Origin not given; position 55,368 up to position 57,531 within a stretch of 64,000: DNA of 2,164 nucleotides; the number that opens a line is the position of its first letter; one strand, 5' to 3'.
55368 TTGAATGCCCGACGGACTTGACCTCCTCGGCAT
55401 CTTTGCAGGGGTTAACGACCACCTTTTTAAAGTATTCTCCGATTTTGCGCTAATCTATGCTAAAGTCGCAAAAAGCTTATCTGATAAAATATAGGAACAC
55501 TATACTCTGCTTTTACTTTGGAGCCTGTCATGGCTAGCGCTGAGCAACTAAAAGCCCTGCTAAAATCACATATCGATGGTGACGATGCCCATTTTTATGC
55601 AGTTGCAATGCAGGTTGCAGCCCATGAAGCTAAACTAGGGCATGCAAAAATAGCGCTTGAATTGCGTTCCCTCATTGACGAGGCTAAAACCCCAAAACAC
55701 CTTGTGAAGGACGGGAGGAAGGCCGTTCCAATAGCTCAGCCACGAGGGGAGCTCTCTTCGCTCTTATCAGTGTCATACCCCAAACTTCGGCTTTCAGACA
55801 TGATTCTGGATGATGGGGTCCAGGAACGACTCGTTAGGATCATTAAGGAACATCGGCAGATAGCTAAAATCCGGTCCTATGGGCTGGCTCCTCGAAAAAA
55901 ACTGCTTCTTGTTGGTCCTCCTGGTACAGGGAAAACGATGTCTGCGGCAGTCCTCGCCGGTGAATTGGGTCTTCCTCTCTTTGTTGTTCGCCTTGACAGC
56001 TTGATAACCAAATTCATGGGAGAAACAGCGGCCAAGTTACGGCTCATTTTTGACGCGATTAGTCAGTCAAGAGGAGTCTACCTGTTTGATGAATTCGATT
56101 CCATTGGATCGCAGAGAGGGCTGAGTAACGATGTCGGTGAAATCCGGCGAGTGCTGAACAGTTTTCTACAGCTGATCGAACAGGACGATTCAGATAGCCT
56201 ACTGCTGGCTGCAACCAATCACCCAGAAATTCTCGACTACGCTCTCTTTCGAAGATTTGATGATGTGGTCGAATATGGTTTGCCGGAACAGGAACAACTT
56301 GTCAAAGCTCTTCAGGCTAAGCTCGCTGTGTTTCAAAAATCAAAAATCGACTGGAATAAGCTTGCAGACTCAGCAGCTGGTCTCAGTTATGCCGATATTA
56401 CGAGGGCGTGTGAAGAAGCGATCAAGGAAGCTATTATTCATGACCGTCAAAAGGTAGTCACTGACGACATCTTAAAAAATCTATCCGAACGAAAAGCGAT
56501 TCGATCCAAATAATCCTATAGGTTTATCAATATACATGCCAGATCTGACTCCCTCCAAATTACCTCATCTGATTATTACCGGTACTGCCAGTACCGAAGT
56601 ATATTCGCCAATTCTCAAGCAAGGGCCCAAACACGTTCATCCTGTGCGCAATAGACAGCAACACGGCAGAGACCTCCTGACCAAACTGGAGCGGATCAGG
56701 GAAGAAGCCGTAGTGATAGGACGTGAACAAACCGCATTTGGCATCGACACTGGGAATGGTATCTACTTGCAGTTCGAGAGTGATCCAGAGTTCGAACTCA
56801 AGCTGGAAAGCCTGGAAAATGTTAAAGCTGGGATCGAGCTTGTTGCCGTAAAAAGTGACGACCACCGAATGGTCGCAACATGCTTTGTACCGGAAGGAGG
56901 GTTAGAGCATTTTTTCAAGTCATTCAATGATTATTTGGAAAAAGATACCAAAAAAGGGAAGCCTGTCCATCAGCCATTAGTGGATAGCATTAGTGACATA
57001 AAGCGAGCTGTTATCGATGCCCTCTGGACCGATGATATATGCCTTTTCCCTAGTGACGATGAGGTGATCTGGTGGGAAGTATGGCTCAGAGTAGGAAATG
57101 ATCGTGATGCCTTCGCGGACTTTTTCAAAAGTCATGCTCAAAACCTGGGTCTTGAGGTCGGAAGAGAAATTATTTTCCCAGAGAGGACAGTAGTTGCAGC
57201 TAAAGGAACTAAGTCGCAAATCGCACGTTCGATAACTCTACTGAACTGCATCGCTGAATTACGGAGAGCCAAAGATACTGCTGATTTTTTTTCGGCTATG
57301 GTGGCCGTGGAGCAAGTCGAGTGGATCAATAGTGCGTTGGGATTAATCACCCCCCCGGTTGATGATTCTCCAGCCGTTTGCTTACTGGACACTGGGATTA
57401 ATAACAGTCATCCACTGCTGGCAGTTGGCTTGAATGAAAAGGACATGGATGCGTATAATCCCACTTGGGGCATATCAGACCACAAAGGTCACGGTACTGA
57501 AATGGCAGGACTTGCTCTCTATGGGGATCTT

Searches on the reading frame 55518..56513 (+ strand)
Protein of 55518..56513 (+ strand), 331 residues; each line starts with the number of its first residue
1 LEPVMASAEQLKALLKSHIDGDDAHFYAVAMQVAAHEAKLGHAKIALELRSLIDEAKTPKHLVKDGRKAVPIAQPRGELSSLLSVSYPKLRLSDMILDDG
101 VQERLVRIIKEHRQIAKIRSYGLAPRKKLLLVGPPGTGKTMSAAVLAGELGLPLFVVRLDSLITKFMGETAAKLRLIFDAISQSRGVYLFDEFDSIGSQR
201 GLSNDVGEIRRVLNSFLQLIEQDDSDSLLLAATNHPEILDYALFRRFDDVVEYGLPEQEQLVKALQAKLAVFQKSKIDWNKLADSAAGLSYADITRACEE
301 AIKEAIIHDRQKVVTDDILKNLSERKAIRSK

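Call 3: search_protein_families(library=padloc, proteins=[window:55518-56513:+], max_evalue=0.01)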
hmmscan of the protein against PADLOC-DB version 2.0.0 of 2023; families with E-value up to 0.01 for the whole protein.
window:55518-56513:+ (331 aa): 9 families
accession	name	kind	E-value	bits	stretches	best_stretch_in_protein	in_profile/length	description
PDLC02196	IetA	-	4.4e-78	261.3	1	7-327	3-323/374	-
PDLC04232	IetA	-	1.1e-70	236.7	1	5-325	1-316/330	-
PDLC02195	IetA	-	2e-59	199.9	1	76-321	85-332/395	-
PDLC04231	IetA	-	8.9e-42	141.7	1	5-263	1-254/262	-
PDLC00914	TRIP13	-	8.1e-12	43.2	1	129-322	74-289/302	TRIP13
PDLC00915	TRIP13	-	3.8e-10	37.7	1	96-287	32-242/302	TRIP13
PDLC03838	DolB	-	0.00013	19.3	0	129-196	169-241/375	-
PDLC04140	mad8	-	0.00078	17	1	122-209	23-70/314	mads_8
PDLC02793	SspF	-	0.0093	12.4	0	125-308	51-203/600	SspF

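Call 4: search_protein_families(library=pfam, proteins=[window:55518-56513:+], max_evalue=0.01)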
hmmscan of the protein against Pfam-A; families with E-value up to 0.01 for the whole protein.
window:55518-56513:+ (331 aa): 8 families
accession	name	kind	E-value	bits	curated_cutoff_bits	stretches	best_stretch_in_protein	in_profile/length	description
PF00004.35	AAA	-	8.1e-28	97.9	21.2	1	129-253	1-129/131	ATPase family associated with various cellular activities (AAA)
PF17862.7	AAA_lid_3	-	8.9e-06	25.6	27.2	1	277-319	2-44/45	AAA+ lid domain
PF13671.12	AAA_33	-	0.00017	22.3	27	1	129-175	2-46/143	AAA domain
PF07728.20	AAA_5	-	0.00025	21.5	22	1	129-161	2-35/139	AAA domain (dynein-related subfamily)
PF20720.3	nSTAND3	-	0.0014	18.8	27.2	1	125-277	16-148/155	Novel STAND NTPase 3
PF01078.27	Mg_chelatase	-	0.0018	18.1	20.3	1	123-148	19-44/207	Magnesium chelatase, subunit ChlI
PF13401.12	AAA_22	-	0.002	18.9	27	0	129-150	8-29/130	AAA domain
PF05496.18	RuvB_N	-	0.0032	17.7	27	1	125-154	32-61/159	Holliday junction DNA helicase RuvB P-loop domain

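Call 5: search_protein_families(library=ncbifam, proteins=[window:55518-56513:+], max_evalue=0.01)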
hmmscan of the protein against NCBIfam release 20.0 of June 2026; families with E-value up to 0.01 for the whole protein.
window:55518-56513:+ (331 aa): 27 families (the best 25 are shown)
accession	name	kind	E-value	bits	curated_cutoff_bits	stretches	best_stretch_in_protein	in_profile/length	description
NF042959.1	IteA_antiphage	equivalog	1.2e-63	215.5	510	1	15-324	11-323/367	anti-phage ATPase IteA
TIGR01241.2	FtsH_fam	equivalog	3.4e-30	105.4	600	1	90-320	159-397/598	ATP-dependent zinc metalloprotease FtsH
NF003069.1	PRK03992.1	subfamily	8.7e-30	104.1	500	1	118-322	157-369/379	proteasome-activating nucleotidase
TIGR01242.2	TIGR01242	subfamily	2e-28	99.4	500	1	119-323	141-353/362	proteasome-activating nucleotidase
TIGR01243.1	CDC48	subfamily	7.5e-27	93.9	802.65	1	85-308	445-675/733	CDC48 family AAA ATPase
NF047748.1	PrtsmActNtasePan1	equivalog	6.1e-24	84.8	750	1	119-319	175-383/405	proteasome-activating nucleotidase Pan1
NF047747.1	PrtsmActNtasePan2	equivalog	1e-23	84.3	700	1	110-320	169-387/397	proteasome-activating nucleotidase Pan2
NF008004.0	PRK10733.1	equivalog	1.1e-23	83.2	1008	1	92-309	151-376/644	ATP-dependent zinc metalloprotease FtsH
NF041006.2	cell_div_CdvC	equivalog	1.7e-21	76.5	650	1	79-304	89-325/370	cell division protein CdvC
TIGR03689.1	pup_AAA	equivalog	6.8e-12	44.9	504.75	1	118-260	208-369/512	proteasome ATPase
TIGR03922.1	T7SS_EccA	equivalog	7.7e-09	34.6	466.65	1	106-232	288-422/557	type VII secretion AAA-ATPase EccA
NF003229.0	PRK04195.1-5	equivalog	4.3e-08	32.3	280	1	91-213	15-128/413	replication factor C large subunit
NF003234.0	PRK04195.2-4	equivalog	4.3e-05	22.6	529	1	108-319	21-227/497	replication factor C large subunit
NF003233.0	PRK04195.2-3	equivalog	0.00012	21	471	1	124-198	36-110/504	replication factor C large subunit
TIGR00368.1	TIGR00368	hypoth_equivalog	0.0008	18.1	362.4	1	124-149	209-234/499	YifB family Mg chelatase-like AAA ATPase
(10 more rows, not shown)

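Call 16: search_solved_structures(query=window:55530-56513:+, max_evalue=1e-10)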
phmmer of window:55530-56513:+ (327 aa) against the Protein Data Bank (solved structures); distinct sequences matched with E-value up to 1e-10: 260 (the best 60 are shown).
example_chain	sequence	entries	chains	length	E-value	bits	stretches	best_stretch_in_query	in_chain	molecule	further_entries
9m4n_A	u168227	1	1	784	1.9e-52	182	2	106-310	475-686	Cell division control protein 48 homolog A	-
9m3v_A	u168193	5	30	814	2.1e-52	181.8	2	106-310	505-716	Cell division control protein 48 homolog A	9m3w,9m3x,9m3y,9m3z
9ox9_A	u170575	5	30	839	8e-52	179.9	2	101-305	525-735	vesicle-fusing ATPase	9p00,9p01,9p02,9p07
7wub_D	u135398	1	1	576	5.6e-51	177.1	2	100-304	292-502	Transitional endoplasmic reticulum ATPase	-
7rlh_A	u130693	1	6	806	5.6e-51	177.1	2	100-304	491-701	Transitional endoplasmic reticulum ATPase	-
7wub_C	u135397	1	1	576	5.8e-51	177.1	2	100-304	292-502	Transitional endoplasmic reticulum ATPase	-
7rlg_A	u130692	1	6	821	6e-51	177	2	100-304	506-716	Transitional endoplasmic reticulum ATPase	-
5c18_A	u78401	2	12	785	6.2e-51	177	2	100-315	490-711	Transitional endoplasmic reticulum ATPase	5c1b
6mck_A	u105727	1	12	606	7.7e-51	176.7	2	100-304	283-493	Transitional endoplasmic reticulum ATPase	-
7rlj_A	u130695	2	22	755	1.4e-50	175.9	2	100-304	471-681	Transitional endoplasmic reticulum ATPase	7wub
8yka_A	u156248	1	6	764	1.4e-50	175.8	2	100-304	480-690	Transitional endoplasmic reticulum ATPase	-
9y03_A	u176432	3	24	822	1.5e-50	175.7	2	100-304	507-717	Transitional endoplasmic reticulum ATPase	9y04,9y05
9y0b_A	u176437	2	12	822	1.5e-50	175.7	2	100-304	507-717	Transitional endoplasmic reticulum ATPase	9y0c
9y08_A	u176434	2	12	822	1.5e-50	175.7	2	100-304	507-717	Transitional endoplasmic reticulum ATPase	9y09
9y06_A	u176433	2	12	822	1.5e-50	175.7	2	100-304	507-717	Transitional endoplasmic reticulum ATPase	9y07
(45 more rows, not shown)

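Call 81: search_protein_families(library=phrogs, proteins=[window:55530-56510:+], max_evalue=0.001)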
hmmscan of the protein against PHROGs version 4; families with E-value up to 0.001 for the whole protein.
window:55530-56510:+ (327 aa): 12 families
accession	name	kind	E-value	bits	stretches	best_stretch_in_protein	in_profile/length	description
phrog_3757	-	unknown function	1.6e-96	324.9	1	1-322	1-328/367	-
phrog_10401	-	other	6.5e-32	112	1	101-308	448-646/667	ATPase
phrog_30773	-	unknown function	1.2e-27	97.6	1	94-309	168-392/666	-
phrog_8638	-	unknown function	1.6e-27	97.4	1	113-321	296-513/568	-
phrog_9172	-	unknown function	2.4e-23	83.7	1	111-295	97-294/509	-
phrog_7485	-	unknown function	4.6e-14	53.2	1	81-259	185-369/430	-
phrog_168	-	DNA, RNA and nucleotide metabolism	8.4e-10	39.8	1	88-320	20-237/314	clamp loader of DNA polymerase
phrog_4339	-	unknown function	3.3e-07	30.8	1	82-225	282-405/552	-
phrog_11838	-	DNA, RNA and nucleotide metabolism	1.8e-06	28.4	1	122-197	40-115/420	clamp loader of DNA polymerase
phrog_249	-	moron, auxiliary metabolic gene and host takeover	2.2e-06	28.2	1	98-190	102-203/380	porphyrin biosynthesis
phrog_29662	-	other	3.3e-06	27.1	1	123-261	350-485/548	ATP-dependent protease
phrog_5846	-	DNA, RNA and nucleotide metabolism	0.00024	21.5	0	114-194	37-108/380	clamp loader of DNA polymerase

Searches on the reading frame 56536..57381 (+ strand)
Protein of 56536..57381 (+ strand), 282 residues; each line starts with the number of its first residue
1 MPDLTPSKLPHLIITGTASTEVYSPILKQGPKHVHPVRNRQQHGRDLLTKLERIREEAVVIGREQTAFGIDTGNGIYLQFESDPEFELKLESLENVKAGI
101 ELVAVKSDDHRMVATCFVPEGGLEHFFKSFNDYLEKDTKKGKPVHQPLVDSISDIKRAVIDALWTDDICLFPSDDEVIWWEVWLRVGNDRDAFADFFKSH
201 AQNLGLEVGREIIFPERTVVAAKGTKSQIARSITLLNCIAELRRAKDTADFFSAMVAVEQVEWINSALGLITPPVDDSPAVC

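Call 58: search_solved_structures(query=A6, max_evalue=10, show_alignments=2)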
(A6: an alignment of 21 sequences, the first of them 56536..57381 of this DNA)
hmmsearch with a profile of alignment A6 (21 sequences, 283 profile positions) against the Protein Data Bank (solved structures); distinct sequences matched with E-value up to 10: 3.
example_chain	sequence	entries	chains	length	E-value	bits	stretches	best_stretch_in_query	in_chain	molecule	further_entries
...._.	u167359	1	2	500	0.94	11.9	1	113-192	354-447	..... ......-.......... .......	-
9kop_A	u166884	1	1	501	0.94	11.9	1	113-192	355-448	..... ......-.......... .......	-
3t95_A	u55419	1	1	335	0.94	11.8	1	218-276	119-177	Autoinducer 2-binding protein lsrB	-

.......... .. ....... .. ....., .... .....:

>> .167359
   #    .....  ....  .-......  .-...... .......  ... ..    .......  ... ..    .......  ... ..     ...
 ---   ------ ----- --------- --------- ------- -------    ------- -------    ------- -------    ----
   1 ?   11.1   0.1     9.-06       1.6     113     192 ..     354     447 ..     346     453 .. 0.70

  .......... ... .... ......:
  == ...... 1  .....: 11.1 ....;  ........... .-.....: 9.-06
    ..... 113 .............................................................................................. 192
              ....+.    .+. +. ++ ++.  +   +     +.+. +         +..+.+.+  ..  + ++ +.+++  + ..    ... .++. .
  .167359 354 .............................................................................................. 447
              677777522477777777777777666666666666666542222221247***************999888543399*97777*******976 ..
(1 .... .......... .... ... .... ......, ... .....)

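Call 77: search_protein_representatives(alignment_id=A6)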
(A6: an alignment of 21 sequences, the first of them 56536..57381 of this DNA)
Query: 21 sequences, 283 profile positions. Proteins with E-value up to 0.001 (for the whole library): 2135; up to 1e-10: 1561; up to 1e-30: 735. The best 150 are listed.
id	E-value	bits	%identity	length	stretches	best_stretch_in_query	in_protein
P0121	6.1e-103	360.3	-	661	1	1-283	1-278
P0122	1.9e-101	355.4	-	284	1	1-283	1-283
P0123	1.3e-98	346.1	-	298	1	9-275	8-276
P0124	1.2e-92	326.6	-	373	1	7-278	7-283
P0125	2.2e-90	319.1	-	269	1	1-266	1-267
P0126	3.6e-90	318.4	-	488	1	7-281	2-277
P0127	3.8e-89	315.0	-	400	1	8-283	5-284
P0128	1.9e-88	312.7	-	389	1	14-283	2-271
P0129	2.4e-88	312.4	-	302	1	1-283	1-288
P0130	2.7e-88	312.3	-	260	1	6-260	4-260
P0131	3.0e-88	312.1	-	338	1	10-283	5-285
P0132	4.4e-87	308.3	-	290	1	9-283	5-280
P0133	1.5e-85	303.3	-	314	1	1-283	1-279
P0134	2.1e-85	302.8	-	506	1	6-282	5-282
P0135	6.6e-85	301.1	-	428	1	1-283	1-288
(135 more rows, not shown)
